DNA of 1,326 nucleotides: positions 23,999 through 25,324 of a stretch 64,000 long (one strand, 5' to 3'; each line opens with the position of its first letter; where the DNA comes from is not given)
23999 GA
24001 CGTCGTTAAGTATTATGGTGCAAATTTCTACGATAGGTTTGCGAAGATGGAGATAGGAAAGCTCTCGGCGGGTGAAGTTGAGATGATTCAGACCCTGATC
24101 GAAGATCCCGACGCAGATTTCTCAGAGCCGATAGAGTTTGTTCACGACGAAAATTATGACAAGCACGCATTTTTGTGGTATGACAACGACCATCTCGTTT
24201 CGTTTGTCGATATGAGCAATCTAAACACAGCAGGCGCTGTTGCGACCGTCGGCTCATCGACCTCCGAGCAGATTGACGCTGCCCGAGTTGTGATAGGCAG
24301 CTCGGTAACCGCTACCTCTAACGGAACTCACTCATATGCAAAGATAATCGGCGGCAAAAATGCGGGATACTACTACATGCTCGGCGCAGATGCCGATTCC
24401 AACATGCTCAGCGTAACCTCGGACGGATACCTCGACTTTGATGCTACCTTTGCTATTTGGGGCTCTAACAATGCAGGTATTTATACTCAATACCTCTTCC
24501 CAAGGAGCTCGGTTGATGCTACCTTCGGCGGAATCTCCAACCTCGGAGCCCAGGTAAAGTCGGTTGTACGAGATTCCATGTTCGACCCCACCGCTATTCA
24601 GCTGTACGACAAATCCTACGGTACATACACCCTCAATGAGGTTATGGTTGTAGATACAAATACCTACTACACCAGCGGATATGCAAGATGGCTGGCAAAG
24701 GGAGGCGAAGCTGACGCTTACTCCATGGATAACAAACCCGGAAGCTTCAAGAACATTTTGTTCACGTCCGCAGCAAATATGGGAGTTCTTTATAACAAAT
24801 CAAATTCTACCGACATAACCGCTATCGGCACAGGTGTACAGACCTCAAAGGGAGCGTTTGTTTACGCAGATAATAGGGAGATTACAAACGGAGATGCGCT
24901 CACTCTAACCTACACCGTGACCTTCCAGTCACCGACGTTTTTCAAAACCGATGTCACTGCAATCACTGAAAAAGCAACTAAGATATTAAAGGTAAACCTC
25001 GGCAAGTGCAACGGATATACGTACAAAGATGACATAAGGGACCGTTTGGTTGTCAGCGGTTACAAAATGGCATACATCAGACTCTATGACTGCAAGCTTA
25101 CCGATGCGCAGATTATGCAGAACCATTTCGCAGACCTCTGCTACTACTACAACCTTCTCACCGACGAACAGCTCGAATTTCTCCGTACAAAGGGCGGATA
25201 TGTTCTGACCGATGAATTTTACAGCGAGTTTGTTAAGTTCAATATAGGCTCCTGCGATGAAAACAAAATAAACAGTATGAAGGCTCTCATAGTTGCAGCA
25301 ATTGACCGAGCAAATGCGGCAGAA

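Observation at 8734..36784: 28-kb accessory locus combining five beta-helix proteins, three LamG-module giants, two peptide genes, an SGNH esterase and a Flg_new/LRR/SGNH surface protein, with no transporter, regulator or glycosyltransferase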

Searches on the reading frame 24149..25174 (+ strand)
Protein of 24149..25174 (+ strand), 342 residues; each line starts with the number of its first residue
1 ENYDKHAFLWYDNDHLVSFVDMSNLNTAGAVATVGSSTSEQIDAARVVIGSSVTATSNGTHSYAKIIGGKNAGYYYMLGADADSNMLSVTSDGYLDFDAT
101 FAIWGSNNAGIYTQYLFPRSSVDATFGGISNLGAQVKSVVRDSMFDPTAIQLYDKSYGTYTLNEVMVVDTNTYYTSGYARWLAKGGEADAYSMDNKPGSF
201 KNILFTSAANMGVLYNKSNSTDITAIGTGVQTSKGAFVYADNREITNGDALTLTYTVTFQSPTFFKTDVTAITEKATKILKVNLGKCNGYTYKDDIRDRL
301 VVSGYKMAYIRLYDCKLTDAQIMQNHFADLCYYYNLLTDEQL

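Call 42: find_related_loci(query=A3, collection=genome_contigs, flank=10000)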
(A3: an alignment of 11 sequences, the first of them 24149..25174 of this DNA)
Query A3 (342 aa) in genome_contigs; peptide patterns used: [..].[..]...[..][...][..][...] (x = any residue, [..] = any of these).
14 stretches matched a pattern; 6 encode a relative of the query (tblastn E <= 1e-3); 5 distinct loci.
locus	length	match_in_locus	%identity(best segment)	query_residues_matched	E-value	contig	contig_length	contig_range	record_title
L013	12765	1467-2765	32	5-342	4e-47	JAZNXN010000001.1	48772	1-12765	MAG: Eubacteriales bacterium isolate T1900044778_TS20190244.MAGScoT_cleanbin_000100 SGB_2533_k141_1655254, whole genome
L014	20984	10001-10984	31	3-342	2e-43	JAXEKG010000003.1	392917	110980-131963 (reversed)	MAG: Eubacteriales bacterium isolate SUG2854 k141_307352, whole genome shotgun sequence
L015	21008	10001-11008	31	3-342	3e-41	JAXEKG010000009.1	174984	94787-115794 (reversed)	MAG: Eubacteriales bacterium isolate SUG2854 k141_222771, whole genome shotgun sequence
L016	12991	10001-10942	30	4-342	6e-24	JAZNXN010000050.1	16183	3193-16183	MAG: Eubacteriales bacterium isolate T1900044778_TS20190244.MAGScoT_cleanbin_000100 SGB_2533_k141_429287, whole genome s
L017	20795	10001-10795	63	9-336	3e-8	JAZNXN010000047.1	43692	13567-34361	MAG: Eubacteriales bacterium isolate T1900044778_TS20190244.MAGScoT_cleanbin_000100 SGB_2533_k141_42102, whole genome sh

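Call 61: search_protein_families(library=pfam, proteins=[L014:43-2400:+, L014:2703-5366:+, L014:5363-6280:+, L014:7717-9531:-, L014:12446-14875:-, L014:15943-18633:-, L013:3995-6838:+, L013:7046-9634:+, L013:9631-10605:+, L013:10616-12595:+], max_evalue=0.001)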
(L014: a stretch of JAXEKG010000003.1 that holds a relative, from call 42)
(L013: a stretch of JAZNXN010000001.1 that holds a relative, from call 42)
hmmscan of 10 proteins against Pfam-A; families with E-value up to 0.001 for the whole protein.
L014:43-2400:+ (785 aa): 0 families

L014:2703-5366:+ (887 aa): 1 family
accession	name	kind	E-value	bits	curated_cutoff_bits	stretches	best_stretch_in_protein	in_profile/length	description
PF05048.19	NosD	-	7.3e-06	26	23.6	1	459-578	15-145/212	Periplasmic copper-binding protein (NosD)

L014:5363-6280:+ (305 aa): 2 families
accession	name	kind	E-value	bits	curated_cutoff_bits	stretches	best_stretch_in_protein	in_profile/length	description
PF12708.12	Pect-lyase_RHGA_epim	-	1.5e-05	25.3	27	1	30-210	16-182/213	Rhamnogalacturonase A/epimerase, pectate lyase-like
PF13229.12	Beta_helix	-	9.7e-05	22.5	25.9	1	158-261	9-97/158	Right handed beta helix region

L014:7717-9531:- (604 aa): 4 families
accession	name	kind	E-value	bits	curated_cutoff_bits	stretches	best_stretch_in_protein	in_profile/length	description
PF00005.33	ABC_tran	-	1e-31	110.8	25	1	384-532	2-137/137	ABC transporter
PF00664.28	ABC_membrane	-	4e-31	109.1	28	1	36-306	2-272/274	ABC transporter transmembrane region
PF02463.25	SMC_N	-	1.1e-08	35.2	40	1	319-572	52-209/220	RecF/RecN/SMC N terminal domain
PF13401.12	AAA_22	-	0.00073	20.3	27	0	392-549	4-104/130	AAA domain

L014:12446-14875:- (809 aa): 3 families
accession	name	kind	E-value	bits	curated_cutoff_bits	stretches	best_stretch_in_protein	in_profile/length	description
PF01055.32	Glyco_hydro_31_2nd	-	6e-54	184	23.5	1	199-517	1-327/328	Glycosyl hydrolases family 31 TIM-barrel domain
PF21365.3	Glyco_hydro_31_3rd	-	2.8e-15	57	24.4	1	526-618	1-87/87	Glycosyl hydrolase family 31 C-terminal domain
PF17137.9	DUF5110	-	1.1e-06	29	27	1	634-698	2-70/71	Domain of unknown function (DUF5110)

L014:15943-18633:- (896 aa): 2 families
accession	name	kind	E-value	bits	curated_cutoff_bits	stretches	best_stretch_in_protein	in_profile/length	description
PF07228.17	SpoIIE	-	1.3e-26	94.2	25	1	697-877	1-191/192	Stage II sporulation protein E (SpoIIE)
PF19732.4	SpoIIE_N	-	6.1e-16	58.5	27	1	438-671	348-590/605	Stage II sporulation protein E N-terminal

L013:3995-6838:+ (947 aa): 1 family
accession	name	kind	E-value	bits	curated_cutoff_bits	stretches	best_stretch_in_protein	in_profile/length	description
PF13229.12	Beta_helix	-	3.4e-11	43.4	25.9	1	401-494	49-136/158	Right handed beta helix region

L013:7046-9634:+ (862 aa): 2 families
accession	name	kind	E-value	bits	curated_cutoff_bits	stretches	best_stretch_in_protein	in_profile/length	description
PF13229.12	Beta_helix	-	4.7e-05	23.5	25.9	1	459-527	21-90/158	Right handed beta helix region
PF05048.19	NosD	-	0.00051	20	23.6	0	407-525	22-124/212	Periplasmic copper-binding protein (NosD)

L013:9631-10605:+ (324 aa): 1 family
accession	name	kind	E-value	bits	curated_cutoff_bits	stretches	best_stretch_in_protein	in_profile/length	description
PF12708.12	Pect-lyase_RHGA_epim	-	5.6e-05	23.5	27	1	23-126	14-113/213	Rhamnogalacturonase A/epimerase, pectate lyase-like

L013:10616-12595:+ (659 aa): 1 family
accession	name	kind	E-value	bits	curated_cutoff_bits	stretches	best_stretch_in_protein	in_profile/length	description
PF02449.21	Glyco_hydro_42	-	6.3e-09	36.1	21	1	43-353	11-338/376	Beta-galactosidase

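Call 75: find_related_loci(query=A3, collection=viral_contigs, flank=5000)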
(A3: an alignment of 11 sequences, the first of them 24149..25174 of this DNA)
Query A3 (342 aa) in viral_contigs; peptide patterns used: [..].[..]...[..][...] (x = any residue, [..] = any of these).
101 stretches matched a pattern, but none encodes a relative of the query by tblastn (E <= 1e-3).
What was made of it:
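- No relatives of the giants were found in 2.9 million viral contigs (call 75).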
